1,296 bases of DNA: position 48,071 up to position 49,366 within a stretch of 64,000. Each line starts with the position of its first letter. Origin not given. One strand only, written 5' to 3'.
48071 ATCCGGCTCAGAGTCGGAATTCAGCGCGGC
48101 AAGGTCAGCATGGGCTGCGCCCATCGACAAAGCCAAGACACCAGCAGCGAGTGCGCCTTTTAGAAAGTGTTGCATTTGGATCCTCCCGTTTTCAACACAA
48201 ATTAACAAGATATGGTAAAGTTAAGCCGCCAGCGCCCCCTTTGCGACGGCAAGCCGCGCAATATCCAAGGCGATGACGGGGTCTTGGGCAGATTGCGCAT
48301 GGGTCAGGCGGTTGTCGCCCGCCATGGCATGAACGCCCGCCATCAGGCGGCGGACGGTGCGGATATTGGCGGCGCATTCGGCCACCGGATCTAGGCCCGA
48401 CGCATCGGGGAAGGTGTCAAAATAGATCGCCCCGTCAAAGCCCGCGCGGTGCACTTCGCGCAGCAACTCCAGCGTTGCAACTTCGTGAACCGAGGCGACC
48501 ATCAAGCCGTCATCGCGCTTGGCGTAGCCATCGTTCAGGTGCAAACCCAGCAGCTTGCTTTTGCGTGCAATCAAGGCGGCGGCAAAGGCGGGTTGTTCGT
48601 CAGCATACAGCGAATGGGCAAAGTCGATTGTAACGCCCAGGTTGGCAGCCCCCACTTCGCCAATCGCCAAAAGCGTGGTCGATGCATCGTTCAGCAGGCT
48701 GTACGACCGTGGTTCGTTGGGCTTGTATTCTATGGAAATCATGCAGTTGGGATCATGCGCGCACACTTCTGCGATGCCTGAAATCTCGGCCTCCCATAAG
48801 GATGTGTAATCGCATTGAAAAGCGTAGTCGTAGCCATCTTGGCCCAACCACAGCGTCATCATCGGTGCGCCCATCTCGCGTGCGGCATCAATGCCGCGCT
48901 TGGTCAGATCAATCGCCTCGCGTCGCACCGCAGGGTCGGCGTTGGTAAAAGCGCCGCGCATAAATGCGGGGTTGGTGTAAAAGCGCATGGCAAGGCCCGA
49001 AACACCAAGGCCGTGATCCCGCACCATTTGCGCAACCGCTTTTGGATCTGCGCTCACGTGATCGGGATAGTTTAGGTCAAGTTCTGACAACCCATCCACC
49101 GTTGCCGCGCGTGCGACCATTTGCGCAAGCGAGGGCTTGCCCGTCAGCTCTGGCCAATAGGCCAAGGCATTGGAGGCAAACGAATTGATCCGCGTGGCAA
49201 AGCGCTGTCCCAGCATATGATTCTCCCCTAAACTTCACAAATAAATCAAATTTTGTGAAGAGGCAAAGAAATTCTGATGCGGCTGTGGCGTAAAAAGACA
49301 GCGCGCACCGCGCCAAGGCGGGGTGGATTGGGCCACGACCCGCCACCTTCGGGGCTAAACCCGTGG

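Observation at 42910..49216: Allose-type transporter and regulator paired with a different enzyme set, a candidate new rare-sugar pathway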

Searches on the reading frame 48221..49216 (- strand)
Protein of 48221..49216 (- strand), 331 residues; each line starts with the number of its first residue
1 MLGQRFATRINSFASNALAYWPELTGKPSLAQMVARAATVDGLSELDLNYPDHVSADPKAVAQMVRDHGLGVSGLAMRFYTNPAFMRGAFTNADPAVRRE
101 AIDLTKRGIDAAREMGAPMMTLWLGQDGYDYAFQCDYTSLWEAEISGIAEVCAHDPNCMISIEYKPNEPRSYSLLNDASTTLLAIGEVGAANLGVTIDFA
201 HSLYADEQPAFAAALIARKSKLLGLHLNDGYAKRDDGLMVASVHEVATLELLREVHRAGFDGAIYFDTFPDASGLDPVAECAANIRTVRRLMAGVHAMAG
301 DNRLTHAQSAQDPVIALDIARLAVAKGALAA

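Call 3: search_protein_families(library=pfam, proteins=[window:48221-49216:-])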
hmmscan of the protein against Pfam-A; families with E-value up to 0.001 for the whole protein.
window:48221-49216:- (331 aa): 1 family
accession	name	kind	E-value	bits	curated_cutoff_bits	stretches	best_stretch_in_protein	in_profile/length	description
PF01261.30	AP_endonuc_2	-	2.8e-21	76.8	31.1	1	54-276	25-234/249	Xylose isomerase-like TIM barrel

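Call 4: search_protein_families(library=ncbifam, proteins=[window:48221-49216:-])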
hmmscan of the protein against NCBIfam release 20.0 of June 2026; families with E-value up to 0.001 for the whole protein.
window:48221-49216:- (331 aa): 8 families
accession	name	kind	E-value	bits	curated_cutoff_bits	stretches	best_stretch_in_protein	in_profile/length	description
TIGR02631.1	xylA_Arthro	equivalog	5.6e-20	71.7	447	1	61-289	73-309/382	xylose isomerase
TIGR02635.1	RhaI_grampos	equivalog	1.1e-14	54.2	531.35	1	51-263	64-274/378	L-rhamnose isomerase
TIGR02629.1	L_rham_iso_rhiz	equivalog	5.9e-11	41.9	646.75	1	57-267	99-312/412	L-rhamnose catabolism isomerase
NF003998.0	PRK05474.1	subfamily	2.7e-08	33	459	1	79-207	144-277/439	xylose isomerase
TIGR02630.1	xylose_isom_A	equivalog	3.7e-08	32.7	533.25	1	78-208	141-276/435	xylose isomerase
NF007360.0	PRK09856.1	equivalog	7.3e-08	32.3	305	1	92-263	79-243/276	fructoselysine 3-epimerase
NF041099.2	keto_glucon_epim_IolO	equivalog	0.00014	21.3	300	1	27-283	20-261/269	5-keto-L-gluconate epimerase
NF009115.0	PRK12465.1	subfamily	0.00036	19.4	888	1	65-131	138-204/445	xylose isomerase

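Call 5: search_solved_structures(query=window:48221-49216:-, max_evalue=0.01, show_alignments=2)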
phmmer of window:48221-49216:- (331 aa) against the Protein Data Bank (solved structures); distinct sequences matched with E-value up to 0.01: 56.
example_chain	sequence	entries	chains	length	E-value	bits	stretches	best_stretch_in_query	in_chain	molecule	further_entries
3ktc_A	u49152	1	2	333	3.9e-47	164.3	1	31-321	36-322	Xylose isomerase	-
2xim_A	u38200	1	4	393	4.6e-14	55.7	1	66-310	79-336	D-XYLOSE ISOMERASE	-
1bxb_A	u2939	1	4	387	5.7e-14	55.4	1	66-269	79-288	XYLOSE ISOMERASE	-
6n99_A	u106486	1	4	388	6.1e-14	55.3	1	68-284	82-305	Xylose isomerase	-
3xim_A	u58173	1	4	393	6.3e-14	55.2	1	66-310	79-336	D-XYLOSE ISOMERASE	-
1xim_A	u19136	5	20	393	8.3e-14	54.8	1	66-310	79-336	D-XYLOSE ISOMERASE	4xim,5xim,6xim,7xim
8yud_A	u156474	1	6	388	1.3e-13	54.2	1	63-284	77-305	Xylose isomerase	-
3xin_A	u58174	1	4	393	2.1e-13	53.5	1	66-310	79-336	D-XYLOSE ISOMERASE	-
8xim_A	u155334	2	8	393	2.2e-13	53.5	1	66-310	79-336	D-XYLOSE ISOMERASE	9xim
2xin_A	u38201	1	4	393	2.6e-13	53.2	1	66-310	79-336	D-XYLOSE ISOMERASE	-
4hhm_A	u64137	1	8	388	2.6e-13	53.2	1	59-284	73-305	Xylose isomerase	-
5xin_A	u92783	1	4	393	6.5e-13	51.9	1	66-310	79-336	D-XYLOSE ISOMERASE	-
1bhw_A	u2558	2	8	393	6.9e-13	51.8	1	66-310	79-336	XYLOSE ISOMERASE | D-XYLOSE ISOMERASE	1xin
4hhl_A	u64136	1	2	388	9.2e-13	51.4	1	59-284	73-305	Xylose isomerase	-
5y4j_A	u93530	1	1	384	1.4e-12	50.8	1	59-284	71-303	Xylose isomerase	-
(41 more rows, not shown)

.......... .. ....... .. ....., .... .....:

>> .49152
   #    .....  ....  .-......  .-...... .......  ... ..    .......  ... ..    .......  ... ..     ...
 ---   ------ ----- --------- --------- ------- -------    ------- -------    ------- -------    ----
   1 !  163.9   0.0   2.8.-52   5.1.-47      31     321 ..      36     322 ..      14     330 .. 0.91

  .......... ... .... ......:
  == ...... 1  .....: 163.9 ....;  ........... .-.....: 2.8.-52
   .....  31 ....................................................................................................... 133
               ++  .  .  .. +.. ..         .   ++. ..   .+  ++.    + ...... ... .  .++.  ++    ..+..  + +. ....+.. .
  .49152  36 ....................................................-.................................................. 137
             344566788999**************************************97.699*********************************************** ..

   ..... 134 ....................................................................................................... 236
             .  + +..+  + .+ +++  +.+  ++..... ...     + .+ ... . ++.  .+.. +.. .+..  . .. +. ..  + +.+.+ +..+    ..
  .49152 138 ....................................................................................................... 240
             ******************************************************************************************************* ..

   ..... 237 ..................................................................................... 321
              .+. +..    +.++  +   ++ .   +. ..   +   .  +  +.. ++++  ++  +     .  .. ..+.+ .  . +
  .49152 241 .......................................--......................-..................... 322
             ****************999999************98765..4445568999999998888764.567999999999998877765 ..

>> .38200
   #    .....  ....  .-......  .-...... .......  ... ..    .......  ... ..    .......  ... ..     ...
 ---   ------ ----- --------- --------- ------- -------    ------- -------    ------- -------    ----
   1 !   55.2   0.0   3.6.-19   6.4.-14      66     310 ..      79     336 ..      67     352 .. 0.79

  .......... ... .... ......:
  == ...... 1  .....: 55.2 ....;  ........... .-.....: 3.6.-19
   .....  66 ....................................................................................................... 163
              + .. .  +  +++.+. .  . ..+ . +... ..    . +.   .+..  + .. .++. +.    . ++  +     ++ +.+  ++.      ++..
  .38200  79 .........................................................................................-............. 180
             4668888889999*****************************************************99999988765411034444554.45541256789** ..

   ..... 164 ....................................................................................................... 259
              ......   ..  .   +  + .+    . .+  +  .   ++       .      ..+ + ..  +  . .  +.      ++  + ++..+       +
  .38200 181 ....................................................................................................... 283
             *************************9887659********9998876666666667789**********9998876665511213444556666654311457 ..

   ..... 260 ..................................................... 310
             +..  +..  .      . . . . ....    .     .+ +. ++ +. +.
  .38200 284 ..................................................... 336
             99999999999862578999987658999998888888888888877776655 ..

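Call 8: find_homologous_proteins(query=window:48221-49216:-, max_evalue=1e-20)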
Query window:48221-49216:- (331 aa): 5402 proteins with E <= 1e-20 among 8000 candidates; the best 120 are listed.
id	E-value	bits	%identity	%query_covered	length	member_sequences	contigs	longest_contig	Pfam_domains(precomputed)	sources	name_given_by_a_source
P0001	5.7e-216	734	100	100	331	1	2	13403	PF01261.31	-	-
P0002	2.1e-215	732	99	100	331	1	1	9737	PF01261.31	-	-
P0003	1.3e-200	683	93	100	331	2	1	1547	PF01261.31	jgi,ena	jgi:xylose isomerase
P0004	7.6e-199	678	92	100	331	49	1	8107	PF01261.31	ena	-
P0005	2.1e-194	663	90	96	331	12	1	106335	PF01261.31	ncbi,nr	ncbi:TIM barrel protein [bacterium]|nr:TIM barrel protein [bacterium]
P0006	4.7e-193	659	90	99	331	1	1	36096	PF01261.31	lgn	-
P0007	4.7e-192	655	90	99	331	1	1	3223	PF01261.31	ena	-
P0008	7.3e-192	655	89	100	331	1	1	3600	PF01261.31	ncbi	-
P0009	1.1e-191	654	90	99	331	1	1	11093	PF01261.31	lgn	-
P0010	1.3e-191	654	90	99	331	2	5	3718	PF01261.31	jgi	jgi:sugar phosphate isomerase/epimerase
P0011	6.0e-191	652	88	99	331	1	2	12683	PF01261.31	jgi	jgi:sugar phosphate isomerase/epimerase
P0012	1.6e-190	650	89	99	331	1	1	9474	PF01261.31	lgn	-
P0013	1.8e-190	650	88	99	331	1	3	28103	PF01261.31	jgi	jgi:sugar phosphate isomerase/epimerase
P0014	3.7e-190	649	89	99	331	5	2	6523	PF01261.31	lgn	-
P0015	2.1e-188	643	88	100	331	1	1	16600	PF01261.31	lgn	-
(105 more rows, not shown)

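Call 10: find_related_loci(query=window:48221-49216:-, collection=genome_contigs, flank=10000)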
Query window:48221-49216:- (331 aa) in genome_contigs; peptide patterns used: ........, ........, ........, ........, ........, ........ (x = any residue, [..] = any of these).
287 stretches matched a pattern; 245 encode a relative of the query (tblastn E <= 1e-3); the best 80 are kept; 80 distinct loci.
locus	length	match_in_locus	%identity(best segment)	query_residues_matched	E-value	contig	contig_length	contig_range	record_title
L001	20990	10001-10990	89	1-330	0e+0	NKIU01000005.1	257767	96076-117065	MAG: Pseudorhodobacter sp. PARRP1 NODE_91, whole genome shotgun sequence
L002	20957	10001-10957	90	1-319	0e+0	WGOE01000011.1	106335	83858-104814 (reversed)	MAG: bacterium isolate RI_272 c_000000166784, whole genome shotgun sequence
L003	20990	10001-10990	85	1-330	0e+0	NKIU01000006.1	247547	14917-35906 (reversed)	MAG: Pseudorhodobacter sp. PARRP1 NODE_99, whole genome shotgun sequence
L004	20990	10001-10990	85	1-330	0e+0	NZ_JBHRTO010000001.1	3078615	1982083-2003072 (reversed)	Cypionkella sinensis strain KCTC 52039 spades_K_17_127_1, whole genome shotgun sequence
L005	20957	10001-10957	87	1-319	0e+0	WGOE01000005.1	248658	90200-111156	MAG: bacterium isolate RI_272 c_000000197650, whole genome shotgun sequence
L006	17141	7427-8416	79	1-330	1e-179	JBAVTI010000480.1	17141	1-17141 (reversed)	MAG: Paracoccaceae bacterium isolate MFD01649_ilm_asm_bin37 k127_142765, whole genome shotgun sequence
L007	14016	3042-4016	80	1-325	3e-178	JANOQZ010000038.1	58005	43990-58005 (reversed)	MAG: Oceanomicrobium sp. isolate VAR_4_metabat_239 VAR_4_k141_870775, whole genome shotgun sequence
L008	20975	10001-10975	80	1-325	5e-178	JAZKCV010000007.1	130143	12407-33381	MAG: Pseudomonadota bacterium isolate DC_HB_01_SPN181219-bin010 DCHB01SPN_B010_0_000000000007, whole genome shotgun sequ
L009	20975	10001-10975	80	1-325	4e-178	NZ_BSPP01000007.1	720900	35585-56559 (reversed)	Cypionkella aquatica strain NBRC 111766 sequence07, whole genome shotgun sequence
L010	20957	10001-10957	82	1-319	1e-177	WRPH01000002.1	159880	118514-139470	MAG: Rhodobacteraceae bacterium isolate X3_MaxBin.022 scaffold_56, whole genome shotgun sequence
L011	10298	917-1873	82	1-319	2e-177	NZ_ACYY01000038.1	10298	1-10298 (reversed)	Rhodobacter sp. SW2 ctg00028, whole genome shotgun sequence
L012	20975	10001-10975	80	1-325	6e-177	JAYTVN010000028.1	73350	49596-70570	MAG: Cypionkella sp. isolate GFS_5691 GFS_5691_27, whole genome shotgun sequence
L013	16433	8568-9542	80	1-325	5e-177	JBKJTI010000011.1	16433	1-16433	MAG: Cypionkella sp. isolate ant_bin.613 k117_6227036, whole genome shotgun sequence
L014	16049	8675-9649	80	1-325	3e-177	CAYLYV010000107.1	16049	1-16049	MAG TPA_asm: uncultured Cypionkella sp. isolate SRP302447_co3_40 genome assembly, contig: NODE_10080_length_16049_cov_9.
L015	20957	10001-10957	81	1-319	1e-176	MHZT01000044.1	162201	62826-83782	MAG: Rhodobacterales bacterium RIFCSPHIGHO2_02_FULL_62_130 rifcsphigho2_02_scaffold_42, whole genome shotgun sequence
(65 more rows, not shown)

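Call 48: search_dna_similar(query=window:48221-49216:-, collection=plasmids, mode=protein, max_evalue=1e-60, max_rows=60)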
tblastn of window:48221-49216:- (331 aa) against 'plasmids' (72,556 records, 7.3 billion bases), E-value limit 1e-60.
Records with a match: 102; places in all: 103; records where one place covers at least 80% of the query: 101.
Best place of each record, by identity: 60-80% 87; <60% 15.
By first word of the organism name: Rhizobium 45; Agrobacterium 15; Sinorhizobium 8; Labrenzia 4; Paracoccus 4; Pantoea 4; Duffyella 3; Vibrio 3; Klebsiella 3; Roseibium 2; and 9 more.
By predicted mobility (MOB-suite, as given by PLSDB): conjugative 49; non-mobilizable 45; mobilizable 8.
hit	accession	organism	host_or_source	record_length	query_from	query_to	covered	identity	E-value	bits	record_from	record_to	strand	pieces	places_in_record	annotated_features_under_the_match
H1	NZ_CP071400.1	Rhizobium leguminosarum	lentil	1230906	5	316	94%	70.2%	4e-148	468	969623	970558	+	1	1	record has no annotation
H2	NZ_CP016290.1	Rhizobium leguminosarum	Vavilovia formosa,cell culture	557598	5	316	94%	69.9%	4e-147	464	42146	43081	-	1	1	sugar phosphate isomerase/epimerase family protein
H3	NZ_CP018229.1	Rhizobium leguminosarum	Vavilovia formosa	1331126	5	316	94%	69.9%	8e-147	464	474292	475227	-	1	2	record has no annotation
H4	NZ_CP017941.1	Phyllobacterium zundukense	Oxytropis triphylla,cell culture,root ...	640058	5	319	95%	69.2%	8e-147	464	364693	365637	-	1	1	sugar phosphate isomerase/epimerase family protein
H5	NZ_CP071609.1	Rhizobium binae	lentil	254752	5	319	95%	68.9%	2e-146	463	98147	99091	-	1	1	sugar phosphate isomerase/epimerase family protein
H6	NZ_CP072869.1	Rhizobium sp. NLR16a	lentil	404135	5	319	95%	68.9%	2e-146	463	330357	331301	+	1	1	sugar phosphate isomerase/epimerase family protein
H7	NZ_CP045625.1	Roseibium aggregatum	-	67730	5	316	94%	69.6%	1e-143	454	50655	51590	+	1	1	TIM barrel protein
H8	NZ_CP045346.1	Labrenzia sp. THAF187b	pure culture,Surface of a polyethylene ...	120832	5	316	94%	69.6%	1e-143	454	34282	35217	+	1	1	TIM barrel protein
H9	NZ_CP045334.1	Labrenzia sp. THAF191a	pure culture,Surface of a polyethylene ...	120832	5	316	94%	69.6%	1e-143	454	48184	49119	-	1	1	TIM barrel protein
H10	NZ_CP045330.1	Labrenzia sp. THAF191b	pure culture,Surface of a polyethylene ...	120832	5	316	94%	69.6%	1e-143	454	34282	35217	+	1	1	TIM barrel protein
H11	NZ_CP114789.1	Roseibium sp. Sym1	Symbiodiniaceae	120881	5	316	94%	69.6%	1e-143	454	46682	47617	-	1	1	TIM barrel protein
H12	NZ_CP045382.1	Labrenzia sp. THAF35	pure culture,Surface of a polyethylene ...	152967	5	316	94%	69.6%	1e-143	454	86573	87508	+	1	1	TIM barrel protein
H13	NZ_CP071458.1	Rhizobium lentis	lentil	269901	5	319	95%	68.6%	4e-146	462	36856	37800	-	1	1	sugar phosphate isomerase/epimerase family protein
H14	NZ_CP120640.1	Rhizobium sp. 32-5/1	Vicia cracca,cell cilture,root nodule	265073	5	319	95%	68.6%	7e-146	461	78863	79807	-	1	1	sugar phosphate isomerase/epimerase family protein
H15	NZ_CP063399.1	Rhizobium sp. SL42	Amphicarpaea bracteata,Whole ...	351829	4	316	95%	68.4%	1e-141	449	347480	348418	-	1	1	TIM barrel protein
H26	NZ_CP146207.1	Sinorhizobium meliloti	-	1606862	1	316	95%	67.1%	4e-144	456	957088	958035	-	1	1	none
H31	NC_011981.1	Allorhizobium ampelinum S4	Vitis vinifera cv. 'Izsaki Sarfeher'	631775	5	316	94%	67.9%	5e-141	447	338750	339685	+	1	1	sugar phosphate isomerase/epimerase family protein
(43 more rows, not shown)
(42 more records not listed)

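Call 49: get_annotated_region(hit=H31, flank=9000)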
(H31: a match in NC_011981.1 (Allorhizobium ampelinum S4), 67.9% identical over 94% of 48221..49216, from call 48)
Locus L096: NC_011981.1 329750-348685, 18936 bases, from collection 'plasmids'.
description: Allorhizobium ampelinum S4 plasmid pAtS4e, complete sequence
organism: Allorhizobium ampelinum S4 (NCBI taxid 311402)
taxonomy: Bacteria; Pseudomonadota; Alphaproteobacteria; Hyphomicrobiales; Rhizobiaceae; Allorhizobium; Allorhizobium ampelinum; Allorhizobium ampelinum S4
host: -; source: Vitis vinifera cv. 'Izsaki Sarfeher'; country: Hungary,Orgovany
typing (MOB-suite, as given by PLSDB): conjugative; replicon rep_cluster_287; relaxase MOBQ; mating-pair formation MPF_T
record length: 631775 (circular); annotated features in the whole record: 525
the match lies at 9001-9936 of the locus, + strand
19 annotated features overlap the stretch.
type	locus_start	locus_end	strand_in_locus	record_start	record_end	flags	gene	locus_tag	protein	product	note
CDS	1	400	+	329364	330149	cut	-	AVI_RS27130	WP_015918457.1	hypothetical protein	-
CDS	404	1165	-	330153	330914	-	-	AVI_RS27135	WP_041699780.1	FadR/GntR family transcriptional regulator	-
CDS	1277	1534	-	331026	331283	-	-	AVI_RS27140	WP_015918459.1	WGR domain-containing protein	-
CDS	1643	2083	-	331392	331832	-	-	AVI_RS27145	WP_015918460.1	RbsD/FucU domain-containing protein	GO:0005996 - monosaccharide metabolic process [Evidence IEA]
CDS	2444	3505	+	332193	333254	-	ugpC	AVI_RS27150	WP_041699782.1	sn-glycerol-3-phosphate ABC transporter ATP-binding protein UgpC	-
CDS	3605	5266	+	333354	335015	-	-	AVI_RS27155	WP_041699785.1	sugar ABC transporter substrate-binding protein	-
CDS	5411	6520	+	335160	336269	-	-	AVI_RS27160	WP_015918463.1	sugar ABC transporter permease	-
CDS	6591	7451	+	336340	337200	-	-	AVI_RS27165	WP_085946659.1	carbohydrate ABC transporter permease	GO:0008643 - carbohydrate transport [Evidence IEA]; GO:0055085 - transmembrane transport [Evidence IEA]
CDS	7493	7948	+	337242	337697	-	-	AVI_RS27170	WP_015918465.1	RbsD/FucU family protein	-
CDS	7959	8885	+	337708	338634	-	rbsK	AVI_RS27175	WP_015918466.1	ribokinase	GO:0019303 - D-ribose catabolic process [Evidence IEA]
CDS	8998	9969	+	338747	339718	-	-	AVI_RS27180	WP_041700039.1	sugar phosphate isomerase/epimerase family protein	-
CDS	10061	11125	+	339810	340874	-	-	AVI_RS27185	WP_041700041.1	substrate-binding domain-containing protein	-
CDS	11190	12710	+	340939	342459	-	-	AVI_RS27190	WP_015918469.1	sugar ABC transporter ATP-binding protein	-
CDS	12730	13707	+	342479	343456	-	-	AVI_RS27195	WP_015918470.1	ABC transporter permease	GO:0008643 - carbohydrate transport [Evidence IEA]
CDS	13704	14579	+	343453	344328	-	-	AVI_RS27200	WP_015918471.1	MurR/RpiR family transcriptional regulator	-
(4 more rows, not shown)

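Call 50: get_annotated_region(hit=H26, flank=9000)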
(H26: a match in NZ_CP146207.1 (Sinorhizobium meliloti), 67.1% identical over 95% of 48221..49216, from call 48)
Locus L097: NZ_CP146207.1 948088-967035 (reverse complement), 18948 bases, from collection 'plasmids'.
description: Sinorhizobium meliloti strain MABNR56 plasmid pSmeMABNR56a, complete sequence
organism: Sinorhizobium meliloti (NCBI taxid 382)
taxonomy: Bacteria; Pseudomonadota; Alphaproteobacteria; Hyphomicrobiales; Rhizobiaceae; Sinorhizobium; Sinorhizobium meliloti
host: -; source: -; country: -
typing (MOB-suite, as given by PLSDB): conjugative; relaxase MOBQ; mating-pair formation MPF_T
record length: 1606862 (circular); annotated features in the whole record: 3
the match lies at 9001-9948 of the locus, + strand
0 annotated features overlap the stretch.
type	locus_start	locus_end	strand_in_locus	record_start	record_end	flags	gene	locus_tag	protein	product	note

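Call 72: search_protein_families(library=pfam, proteins=[L096:1643-2083:-, L096:2444-3505:+, L096:3605-5266:+, L096:5411-6520:+, L096:6591-7451:+, L096:7493-7948:+, L096:7959-8885:+, L096:14576-15475:+, L007:2503-2964:+], max_evalue=0.00001)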
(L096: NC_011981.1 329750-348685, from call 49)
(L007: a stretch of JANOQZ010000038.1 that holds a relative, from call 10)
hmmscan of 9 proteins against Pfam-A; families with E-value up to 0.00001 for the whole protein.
L096:1643-2083:- (146 aa): 1 family
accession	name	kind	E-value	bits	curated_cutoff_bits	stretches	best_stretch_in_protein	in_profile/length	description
PF05025.18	RbsD_FucU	-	4.4e-33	115.1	25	1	3-146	1-138/138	RbsD / FucU transport protein family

L096:2444-3505:+ (353 aa): 3 families
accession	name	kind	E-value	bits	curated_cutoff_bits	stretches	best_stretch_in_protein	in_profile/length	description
PF00005.33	ABC_tran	-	1.6e-31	110.2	25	1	20-161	2-136/137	ABC transporter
PF17912.7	OB_MalK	-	5.3e-12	46.9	27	1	235-285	1-53/53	MalK OB fold domain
PF02463.25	SMC_N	-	9.8e-08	32.1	40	1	28-206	23-213/220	RecF/RecN/SMC N terminal domain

L096:3605-5266:+ (553 aa): 0 families

L096:5411-6520:+ (369 aa): 1 family
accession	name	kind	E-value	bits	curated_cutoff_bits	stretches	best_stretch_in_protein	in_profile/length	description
PF00528.27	BPD_transp_1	-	1e-13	51.9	26.4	1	166-359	7-168/184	Binding-protein-dependent transport system inner membrane component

L096:6591-7451:+ (286 aa): 1 family
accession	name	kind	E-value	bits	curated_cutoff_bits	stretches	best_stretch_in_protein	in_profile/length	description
PF00528.27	BPD_transp_1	-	1.5e-17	64.4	26.4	1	93-280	2-182/184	Binding-protein-dependent transport system inner membrane component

L096:7493-7948:+ (151 aa): 1 family
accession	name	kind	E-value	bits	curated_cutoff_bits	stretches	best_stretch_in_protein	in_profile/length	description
PF05025.18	RbsD_FucU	-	1.7e-32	113.1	25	1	4-146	2-138/138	RbsD / FucU transport protein family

L096:7959-8885:+ (308 aa): 2 families
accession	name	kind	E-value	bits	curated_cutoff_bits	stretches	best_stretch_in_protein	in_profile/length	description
PF00294.29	PfkB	-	2.2e-62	211.6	25.8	1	8-298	7-301/302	pfkB family carbohydrate kinase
PF08543.17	Phos_pyr_kin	-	1.4e-07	31.6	27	1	167-278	106-223/246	Phosphomethylpyrimidine kinase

L096:14576-15475:+ (299 aa): 2 families
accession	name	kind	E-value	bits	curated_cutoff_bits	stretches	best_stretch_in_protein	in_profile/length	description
PF00294.29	PfkB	-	7e-45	154.1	25.8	1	7-293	4-292/302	pfkB family carbohydrate kinase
PF08543.17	Phos_pyr_kin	-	6e-12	45.9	27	1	163-284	98-225/246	Phosphomethylpyrimidine kinase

L007:2503-2964:+ (153 aa): 1 family
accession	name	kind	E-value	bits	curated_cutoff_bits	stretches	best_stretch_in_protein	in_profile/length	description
PF05025.18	RbsD_FucU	-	2.1e-35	122.6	25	1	3-146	1-138/138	RbsD / FucU transport protein family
